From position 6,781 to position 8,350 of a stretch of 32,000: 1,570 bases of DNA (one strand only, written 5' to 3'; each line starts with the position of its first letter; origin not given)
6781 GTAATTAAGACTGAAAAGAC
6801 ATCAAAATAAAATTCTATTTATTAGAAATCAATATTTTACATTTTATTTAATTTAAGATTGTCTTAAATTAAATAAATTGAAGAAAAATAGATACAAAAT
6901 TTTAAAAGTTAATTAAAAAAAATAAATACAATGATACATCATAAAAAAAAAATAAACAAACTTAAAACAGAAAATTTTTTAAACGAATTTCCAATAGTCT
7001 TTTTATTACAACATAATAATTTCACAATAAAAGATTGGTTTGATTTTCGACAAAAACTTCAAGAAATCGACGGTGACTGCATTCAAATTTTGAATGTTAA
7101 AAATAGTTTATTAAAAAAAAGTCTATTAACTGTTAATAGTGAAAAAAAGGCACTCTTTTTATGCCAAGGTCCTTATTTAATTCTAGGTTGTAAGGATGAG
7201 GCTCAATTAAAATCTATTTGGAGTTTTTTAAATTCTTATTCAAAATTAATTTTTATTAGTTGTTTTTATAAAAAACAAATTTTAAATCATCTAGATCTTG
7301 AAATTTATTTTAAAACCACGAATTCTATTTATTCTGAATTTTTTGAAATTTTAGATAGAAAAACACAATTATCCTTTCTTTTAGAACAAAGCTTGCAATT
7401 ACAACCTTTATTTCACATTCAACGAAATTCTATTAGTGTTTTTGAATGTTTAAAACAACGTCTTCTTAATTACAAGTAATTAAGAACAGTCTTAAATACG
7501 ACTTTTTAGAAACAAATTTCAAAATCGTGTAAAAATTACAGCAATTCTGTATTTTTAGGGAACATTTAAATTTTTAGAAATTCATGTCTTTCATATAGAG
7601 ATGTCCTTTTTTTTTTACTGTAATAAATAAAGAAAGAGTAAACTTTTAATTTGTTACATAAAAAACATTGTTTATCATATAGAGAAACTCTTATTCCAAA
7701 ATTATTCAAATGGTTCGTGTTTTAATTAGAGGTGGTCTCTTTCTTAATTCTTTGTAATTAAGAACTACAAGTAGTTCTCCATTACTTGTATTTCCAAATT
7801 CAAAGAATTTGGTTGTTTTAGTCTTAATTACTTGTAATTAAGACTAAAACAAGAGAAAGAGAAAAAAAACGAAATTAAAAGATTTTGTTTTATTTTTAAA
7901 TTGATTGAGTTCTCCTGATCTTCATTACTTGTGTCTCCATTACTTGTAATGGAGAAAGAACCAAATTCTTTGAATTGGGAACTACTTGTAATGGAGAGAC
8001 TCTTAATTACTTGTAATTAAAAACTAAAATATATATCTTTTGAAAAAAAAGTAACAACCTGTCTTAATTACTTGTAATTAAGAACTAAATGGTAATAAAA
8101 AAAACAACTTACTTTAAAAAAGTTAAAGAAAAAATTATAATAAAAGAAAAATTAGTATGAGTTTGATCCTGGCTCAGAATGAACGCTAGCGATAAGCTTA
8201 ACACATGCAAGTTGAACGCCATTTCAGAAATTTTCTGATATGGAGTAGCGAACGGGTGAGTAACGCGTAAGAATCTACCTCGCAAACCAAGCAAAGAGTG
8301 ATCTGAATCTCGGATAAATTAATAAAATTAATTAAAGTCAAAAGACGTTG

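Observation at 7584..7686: Recurrent orientation-consistent motif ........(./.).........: candidate mitochondrial promoter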

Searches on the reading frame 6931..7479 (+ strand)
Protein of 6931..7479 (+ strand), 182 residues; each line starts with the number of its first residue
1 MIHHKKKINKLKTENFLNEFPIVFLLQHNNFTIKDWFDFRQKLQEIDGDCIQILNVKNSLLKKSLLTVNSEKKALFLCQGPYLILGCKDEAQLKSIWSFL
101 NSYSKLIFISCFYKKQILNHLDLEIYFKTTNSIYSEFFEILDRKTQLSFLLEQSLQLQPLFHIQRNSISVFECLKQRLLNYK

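Call 8: search_protein_families(library=pfam, proteins=[window:6931-7479:+])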
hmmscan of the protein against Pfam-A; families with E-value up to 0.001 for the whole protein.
window:6931-7479:+ (182 aa): 0 families

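Call 63: search_protein_families(library=ncbifam, proteins=[window:6931-7479:+], max_evalue=0.01)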
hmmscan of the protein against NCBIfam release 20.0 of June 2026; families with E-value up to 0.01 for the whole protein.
window:6931-7479:+ (182 aa): 1 family
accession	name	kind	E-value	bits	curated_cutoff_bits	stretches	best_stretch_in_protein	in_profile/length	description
NF000955.1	PRK00099.1-1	equivalog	0.0029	17.4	85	1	15-124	12-119/168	50S ribosomal protein L10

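Call 72: find_homologous_proteins(query=window:6931-7479:+, max_evalue=0.00001)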
Query window:6931-7479:+ (182 aa): 39 proteins with E <= 0.00001 among 180 candidates.
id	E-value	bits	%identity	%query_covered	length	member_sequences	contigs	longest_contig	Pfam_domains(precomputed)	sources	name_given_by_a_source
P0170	1.6e-111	388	99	100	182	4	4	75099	-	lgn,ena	-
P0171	6.4e-96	337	87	98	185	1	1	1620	-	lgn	-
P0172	1.3e-81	291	73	91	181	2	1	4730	PF00466.26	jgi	jgi:ribosomal protein L10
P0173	5.7e-69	249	67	91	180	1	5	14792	-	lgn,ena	-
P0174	1.2e-63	232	61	93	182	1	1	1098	PF00466.26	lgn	-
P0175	1.3e-62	229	63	91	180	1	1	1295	-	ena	-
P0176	9.0e-61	223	63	90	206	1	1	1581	-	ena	-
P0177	4.3e-60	220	59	90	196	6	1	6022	-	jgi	-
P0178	7.4e-60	220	61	90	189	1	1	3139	-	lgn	-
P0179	9.0e-60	219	57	90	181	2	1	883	-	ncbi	-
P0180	3.1e-59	218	58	90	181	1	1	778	-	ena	-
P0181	9.4e-59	216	55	90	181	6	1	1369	-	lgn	-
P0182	1.0e-58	216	58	93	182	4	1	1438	-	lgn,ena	-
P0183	1.8e-58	215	55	90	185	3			-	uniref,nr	uniref:50S ribosomal protein L10 n=1 Tax=Micractinium sp. LBA 32 TaxID=1759591 RepID=A0A411IKN8_9CHL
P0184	1.1e-57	213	57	90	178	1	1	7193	-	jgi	jgi:hypothetical protein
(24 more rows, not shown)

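Call 73: find_encoding_contigs(protein=P0172, flank=10000, max_places=1)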
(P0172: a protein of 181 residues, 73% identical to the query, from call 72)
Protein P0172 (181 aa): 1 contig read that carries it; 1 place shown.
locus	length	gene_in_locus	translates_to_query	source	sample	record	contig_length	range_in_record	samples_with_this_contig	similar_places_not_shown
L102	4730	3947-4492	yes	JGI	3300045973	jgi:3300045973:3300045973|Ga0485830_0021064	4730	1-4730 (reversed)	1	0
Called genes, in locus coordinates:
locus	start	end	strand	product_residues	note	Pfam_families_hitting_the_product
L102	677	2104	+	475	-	PF00189:Ribosomal_S3_C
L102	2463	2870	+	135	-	PF00252:Ribosomal_L16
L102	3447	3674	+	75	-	PF00203:Ribosomal_S19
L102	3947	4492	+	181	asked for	PF00466:Ribosomal_L10 (faint)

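Call 74: find_encoding_contigs(protein=P0173, flank=10000, max_places=1)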
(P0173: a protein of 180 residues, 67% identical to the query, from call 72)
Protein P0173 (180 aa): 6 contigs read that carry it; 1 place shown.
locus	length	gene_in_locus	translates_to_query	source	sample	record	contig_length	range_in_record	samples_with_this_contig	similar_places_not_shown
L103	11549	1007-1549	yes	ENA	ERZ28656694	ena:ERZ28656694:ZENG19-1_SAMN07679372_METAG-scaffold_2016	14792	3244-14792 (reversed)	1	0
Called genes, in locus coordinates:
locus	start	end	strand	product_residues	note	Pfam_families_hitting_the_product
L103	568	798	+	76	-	PF00203:Ribosomal_S19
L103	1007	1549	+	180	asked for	-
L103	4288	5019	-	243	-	PF00115:COX1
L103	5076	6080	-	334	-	PF00961:LAGLIDADG_1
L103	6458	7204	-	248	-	PF14528:LAGLIDADG_3 (faint), PF00961:LAGLIDADG_1 (weak)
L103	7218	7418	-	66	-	-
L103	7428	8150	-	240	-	PF00115:COX1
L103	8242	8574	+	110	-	-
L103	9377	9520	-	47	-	-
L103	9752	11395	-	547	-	PF00361:Proton_antipo_M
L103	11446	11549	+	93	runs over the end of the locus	-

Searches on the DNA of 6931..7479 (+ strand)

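Call 76: search_rna_families(sources=[L103, L102], threshold=gathering)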
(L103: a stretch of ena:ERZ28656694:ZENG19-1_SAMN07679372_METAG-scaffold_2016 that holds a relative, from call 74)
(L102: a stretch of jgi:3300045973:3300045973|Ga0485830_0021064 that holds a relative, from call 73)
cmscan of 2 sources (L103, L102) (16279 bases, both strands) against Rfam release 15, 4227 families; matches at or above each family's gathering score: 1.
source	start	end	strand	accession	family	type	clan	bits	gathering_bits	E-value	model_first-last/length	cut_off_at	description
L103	2491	3679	+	RF00177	SSU_rRNA_bacteria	Gene; rRNA;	CL00111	757.7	50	4.2e-239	1-1533/1533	no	Bacterial small subunit ribosomal RNA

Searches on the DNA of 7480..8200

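Call 28: search_rna_families(source=window, start=7480, end=8200, threshold=evalue, max_evalue=1)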
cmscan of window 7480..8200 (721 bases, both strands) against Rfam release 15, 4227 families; matches with E-value up to 1: 8.
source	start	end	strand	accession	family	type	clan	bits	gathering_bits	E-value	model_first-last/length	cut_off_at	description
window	8151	8200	+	RF00177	SSU_rRNA_bacteria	Gene; rRNA;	CL00111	30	50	7.6e-07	1-50/1533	3'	Bacterial small subunit ribosomal RNA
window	7813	7942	+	RF00543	snopsi18S-1377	Gene; snRNA; snoRNA; HACA-box;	-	26.9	48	0.012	1-140/140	no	Small nucleolar RNA psi18S-1377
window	7766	8015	+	RF04209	MIR7533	Gene; miRNA;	-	25.9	230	0.0051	1-249/249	no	MIR7533 microRNA precursor family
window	7776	7997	-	RF04209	MIR7533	Gene; miRNA;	-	24.5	230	0.012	25-225/249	no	MIR7533 microRNA precursor family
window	7792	7982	-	RF04139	MIR841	Gene; miRNA;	-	20.3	200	0.13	1-212/212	no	MIR841 microRNA precursor family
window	7808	7857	-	RF03259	MIR1514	Gene; miRNA;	-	20.2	90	0.78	1-110/110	no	MIR1514 microRNA precursor family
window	7813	7852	-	RF04202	MIR5380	Gene; miRNA;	-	20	150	0.35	1-137/137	no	MIR5380 microRNA precursor family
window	7815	7850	+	RF04099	MIR837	Gene; miRNA;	-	18.2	117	0.96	1-122/122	no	MIR837 microRNA precursor family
